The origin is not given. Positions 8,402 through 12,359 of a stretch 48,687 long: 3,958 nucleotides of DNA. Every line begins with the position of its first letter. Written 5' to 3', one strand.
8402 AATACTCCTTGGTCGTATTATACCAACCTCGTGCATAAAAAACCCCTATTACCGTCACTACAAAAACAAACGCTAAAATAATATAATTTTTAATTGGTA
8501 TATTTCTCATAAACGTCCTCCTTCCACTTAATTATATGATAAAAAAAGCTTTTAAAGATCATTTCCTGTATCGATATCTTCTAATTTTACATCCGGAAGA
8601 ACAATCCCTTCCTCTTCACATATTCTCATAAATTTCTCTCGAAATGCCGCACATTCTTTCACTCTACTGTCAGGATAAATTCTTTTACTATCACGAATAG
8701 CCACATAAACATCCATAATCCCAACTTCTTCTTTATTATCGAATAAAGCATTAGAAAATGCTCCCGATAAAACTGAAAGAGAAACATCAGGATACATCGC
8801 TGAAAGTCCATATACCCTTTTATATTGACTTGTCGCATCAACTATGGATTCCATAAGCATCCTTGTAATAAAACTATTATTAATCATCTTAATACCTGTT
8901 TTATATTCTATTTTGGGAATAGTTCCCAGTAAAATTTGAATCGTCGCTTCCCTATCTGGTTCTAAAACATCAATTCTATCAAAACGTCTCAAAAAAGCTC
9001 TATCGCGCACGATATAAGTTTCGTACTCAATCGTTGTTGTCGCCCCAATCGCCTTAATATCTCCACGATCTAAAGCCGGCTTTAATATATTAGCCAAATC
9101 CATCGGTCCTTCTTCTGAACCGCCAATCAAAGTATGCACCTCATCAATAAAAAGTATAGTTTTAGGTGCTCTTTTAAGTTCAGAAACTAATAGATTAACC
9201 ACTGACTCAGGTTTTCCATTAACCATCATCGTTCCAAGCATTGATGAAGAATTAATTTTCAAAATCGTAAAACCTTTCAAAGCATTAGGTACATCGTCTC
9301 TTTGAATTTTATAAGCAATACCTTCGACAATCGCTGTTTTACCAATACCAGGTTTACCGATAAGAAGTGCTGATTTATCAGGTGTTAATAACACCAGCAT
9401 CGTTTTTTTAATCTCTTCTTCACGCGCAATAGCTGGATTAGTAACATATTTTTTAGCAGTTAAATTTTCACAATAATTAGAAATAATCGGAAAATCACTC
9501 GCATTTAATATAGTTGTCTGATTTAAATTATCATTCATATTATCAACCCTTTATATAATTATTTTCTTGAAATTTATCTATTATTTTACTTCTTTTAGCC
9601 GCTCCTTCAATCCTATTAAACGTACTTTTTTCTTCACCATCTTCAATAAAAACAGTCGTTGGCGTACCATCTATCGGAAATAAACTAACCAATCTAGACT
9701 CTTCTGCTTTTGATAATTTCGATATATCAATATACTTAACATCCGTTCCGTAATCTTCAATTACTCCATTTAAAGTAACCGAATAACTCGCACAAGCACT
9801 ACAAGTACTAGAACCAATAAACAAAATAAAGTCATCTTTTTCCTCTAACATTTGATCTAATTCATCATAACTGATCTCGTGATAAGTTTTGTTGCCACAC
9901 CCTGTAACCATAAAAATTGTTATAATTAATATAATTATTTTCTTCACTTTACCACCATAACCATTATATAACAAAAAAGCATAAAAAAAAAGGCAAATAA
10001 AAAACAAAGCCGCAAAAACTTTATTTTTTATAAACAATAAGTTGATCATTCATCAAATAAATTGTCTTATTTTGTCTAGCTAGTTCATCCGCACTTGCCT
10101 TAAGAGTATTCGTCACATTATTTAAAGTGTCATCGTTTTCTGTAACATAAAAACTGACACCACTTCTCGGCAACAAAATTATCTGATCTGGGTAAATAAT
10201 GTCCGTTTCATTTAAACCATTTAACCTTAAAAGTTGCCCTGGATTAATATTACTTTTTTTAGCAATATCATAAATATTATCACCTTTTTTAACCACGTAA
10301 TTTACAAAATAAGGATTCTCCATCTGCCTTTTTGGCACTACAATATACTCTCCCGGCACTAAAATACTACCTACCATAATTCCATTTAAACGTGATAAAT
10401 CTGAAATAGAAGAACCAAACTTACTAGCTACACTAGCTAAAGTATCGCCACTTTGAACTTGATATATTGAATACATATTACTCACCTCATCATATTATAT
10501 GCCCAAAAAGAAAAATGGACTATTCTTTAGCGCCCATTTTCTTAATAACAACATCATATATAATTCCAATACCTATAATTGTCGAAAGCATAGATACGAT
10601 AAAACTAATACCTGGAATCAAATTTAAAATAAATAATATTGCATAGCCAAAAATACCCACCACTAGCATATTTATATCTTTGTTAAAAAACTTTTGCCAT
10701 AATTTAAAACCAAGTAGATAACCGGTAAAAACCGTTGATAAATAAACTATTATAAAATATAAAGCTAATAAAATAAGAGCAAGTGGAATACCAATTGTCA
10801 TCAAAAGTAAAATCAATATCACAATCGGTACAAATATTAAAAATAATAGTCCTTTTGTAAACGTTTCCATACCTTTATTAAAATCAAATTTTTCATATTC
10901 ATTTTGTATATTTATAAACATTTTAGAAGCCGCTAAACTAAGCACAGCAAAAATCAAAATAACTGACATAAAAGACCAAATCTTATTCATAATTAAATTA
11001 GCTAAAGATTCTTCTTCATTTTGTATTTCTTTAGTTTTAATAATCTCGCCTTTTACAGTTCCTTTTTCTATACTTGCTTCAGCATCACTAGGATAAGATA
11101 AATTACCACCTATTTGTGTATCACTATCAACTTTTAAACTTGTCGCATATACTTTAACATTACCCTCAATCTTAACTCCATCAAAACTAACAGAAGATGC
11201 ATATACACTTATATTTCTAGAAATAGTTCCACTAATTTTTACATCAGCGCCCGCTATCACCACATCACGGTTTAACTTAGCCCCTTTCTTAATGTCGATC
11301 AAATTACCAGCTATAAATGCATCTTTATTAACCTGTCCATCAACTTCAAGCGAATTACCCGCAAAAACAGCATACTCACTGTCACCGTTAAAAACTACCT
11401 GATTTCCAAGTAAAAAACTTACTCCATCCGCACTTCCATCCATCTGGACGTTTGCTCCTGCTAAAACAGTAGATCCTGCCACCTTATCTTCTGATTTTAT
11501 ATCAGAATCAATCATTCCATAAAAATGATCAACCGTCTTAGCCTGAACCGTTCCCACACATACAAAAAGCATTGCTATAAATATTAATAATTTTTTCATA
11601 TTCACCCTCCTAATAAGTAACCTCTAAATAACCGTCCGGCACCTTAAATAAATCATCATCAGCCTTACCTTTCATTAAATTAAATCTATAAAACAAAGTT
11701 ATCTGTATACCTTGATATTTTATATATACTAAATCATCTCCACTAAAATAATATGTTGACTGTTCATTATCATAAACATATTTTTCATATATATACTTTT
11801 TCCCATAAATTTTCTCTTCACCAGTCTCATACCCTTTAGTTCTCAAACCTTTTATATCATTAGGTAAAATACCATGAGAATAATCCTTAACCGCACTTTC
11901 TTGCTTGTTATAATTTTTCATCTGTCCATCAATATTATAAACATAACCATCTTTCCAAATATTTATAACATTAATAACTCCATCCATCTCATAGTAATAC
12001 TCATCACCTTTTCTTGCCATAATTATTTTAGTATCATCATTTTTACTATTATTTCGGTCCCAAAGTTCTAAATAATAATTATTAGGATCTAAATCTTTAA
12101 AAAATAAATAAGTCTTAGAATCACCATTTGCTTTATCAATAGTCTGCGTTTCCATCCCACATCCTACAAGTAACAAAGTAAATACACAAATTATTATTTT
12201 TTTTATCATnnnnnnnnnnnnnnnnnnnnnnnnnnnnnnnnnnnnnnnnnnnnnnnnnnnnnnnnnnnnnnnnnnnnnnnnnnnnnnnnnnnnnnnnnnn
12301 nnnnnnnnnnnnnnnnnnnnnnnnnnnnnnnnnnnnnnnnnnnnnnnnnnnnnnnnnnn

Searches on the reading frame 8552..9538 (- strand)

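Call 11: search_protein_families(library=pfam, proteins=[window:8552-9538:-], max_evalue=0.01)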
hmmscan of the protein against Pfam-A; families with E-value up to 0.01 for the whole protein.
window:8552-9538:- (328 aa): 9 families
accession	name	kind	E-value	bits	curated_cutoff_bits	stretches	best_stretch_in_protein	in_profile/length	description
PF00004.35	AAA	-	9.5e-14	52.4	21.2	1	58-188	2-125/131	ATPase family associated with various cellular activities (AAA)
PF05621.17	TniB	-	1.8e-06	28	22.4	1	106-190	100-183/189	Bacterial TniB protein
PF07728.20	AAA_5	-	0.00014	22.3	22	1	58-136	3-77/139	AAA domain (dynein-related subfamily)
PF13191.12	AAA_16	-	0.00042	21.3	32.6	0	39-81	5-51/167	AAA ATPase domain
PF20720.3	nSTAND3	-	0.0006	20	27.2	1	48-101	11-57/155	Novel STAND NTPase 3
PF13401.12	AAA_22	-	0.0021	18.8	27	0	55-141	6-97/130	AAA domain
PF05496.18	RuvB_N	-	0.003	17.8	27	0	57-142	36-101/159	Holliday junction DNA helicase RuvB P-loop domain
PF05729.18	NACHT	-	0.0078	16.5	26.7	0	58-87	4-33/167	NACHT domain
PF12775.13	AAA_7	-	0.0093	16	25.8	0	45-83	24-62/181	P-loop containing dynein motor region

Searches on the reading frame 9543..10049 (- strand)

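Call 11: search_protein_families(library=pfam, proteins=[window:9543-10049:-], max_evalue=0.01)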
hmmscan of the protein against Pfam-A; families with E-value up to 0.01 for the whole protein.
window:9543-10049:- (168 aa): 3 families
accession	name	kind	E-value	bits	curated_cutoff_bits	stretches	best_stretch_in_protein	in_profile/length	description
PF13098.12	Thioredoxin_2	-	1.6e-05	25.6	27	1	69-156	3-100/104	Thioredoxin-like domain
PF00085.26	Thioredoxin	-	2.2e-05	24.8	23.5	1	61-160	7-101/103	Thioredoxin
PF13728.12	TraF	-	0.0012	19.1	23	1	49-139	105-203/224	F plasmid transfer operon protein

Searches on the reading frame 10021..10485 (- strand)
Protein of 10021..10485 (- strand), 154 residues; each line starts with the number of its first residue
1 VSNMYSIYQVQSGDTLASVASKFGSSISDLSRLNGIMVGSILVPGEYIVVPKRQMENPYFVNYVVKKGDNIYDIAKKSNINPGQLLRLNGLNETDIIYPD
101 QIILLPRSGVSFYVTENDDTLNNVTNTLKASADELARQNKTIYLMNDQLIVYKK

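Call 11: search_protein_families(library=pfam, proteins=[window:10021-10485:-], max_evalue=0.01)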
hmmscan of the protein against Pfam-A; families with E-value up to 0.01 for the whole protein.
window:10021-10485:- (154 aa): 7 families
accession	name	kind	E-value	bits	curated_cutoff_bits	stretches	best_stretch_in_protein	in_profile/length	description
PF01476.26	LysM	-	9.2e-25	86.8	20.9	2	63-106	1-43/43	LysM domain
PF23473.1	LysM3_LYK4_5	-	1.8e-11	44.3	29.3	1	59-106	1-47/48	LYK4/5 LysM3 domain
PF23462.1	LysM3_NFP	-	3.8e-09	37.4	28.1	0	11-34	8-31/48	NFP LysM3 domain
PF23446.1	LysM1_NFP_LYK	-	7.9e-08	33.5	36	0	5-51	5-54/60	NFP/LYK LysM1 domain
PF23577.1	LysM_RLK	-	1.1e-07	32.2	27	0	8-30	3-24/44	LysM domain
PF16721.11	zf-H3C2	-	0.0045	17.8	26.7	0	97-134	54-91/102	Zinc-finger like, probable DNA-binding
PF22310.2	NMB0315_dom_I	-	0.0093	16.7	27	0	9-32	7-30/83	NMB0315-like, domain I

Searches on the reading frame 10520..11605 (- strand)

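Call 11: search_protein_families(library=pfam, proteins=[window:10520-11605:-], max_evalue=0.01)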
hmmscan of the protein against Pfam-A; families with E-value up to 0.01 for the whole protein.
window:10520-11605:- (361 aa): 1 family
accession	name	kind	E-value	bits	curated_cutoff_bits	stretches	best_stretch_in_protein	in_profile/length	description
PF04519.19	Bactofilin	-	0.0095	16.6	27.9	1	66-169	3-97/98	Polymer-forming cytoskeletal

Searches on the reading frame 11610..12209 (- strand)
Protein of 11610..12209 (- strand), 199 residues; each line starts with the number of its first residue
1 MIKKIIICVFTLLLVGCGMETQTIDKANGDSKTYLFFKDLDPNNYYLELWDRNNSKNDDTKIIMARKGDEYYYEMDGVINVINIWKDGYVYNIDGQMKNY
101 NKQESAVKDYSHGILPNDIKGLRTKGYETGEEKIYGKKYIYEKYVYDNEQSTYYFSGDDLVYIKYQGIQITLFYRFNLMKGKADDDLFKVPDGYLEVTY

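Call 11: search_protein_families(library=pfam, proteins=[window:11610-12209:-], max_evalue=0.01)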
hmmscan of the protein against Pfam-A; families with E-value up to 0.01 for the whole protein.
window:11610-12209:- (199 aa): 1 family
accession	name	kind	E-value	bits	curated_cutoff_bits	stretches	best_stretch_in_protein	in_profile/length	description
PF06422.18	PDR_CDR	-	0.0064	16.8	20.5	0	124-154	19-49/92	CDR ABC transporter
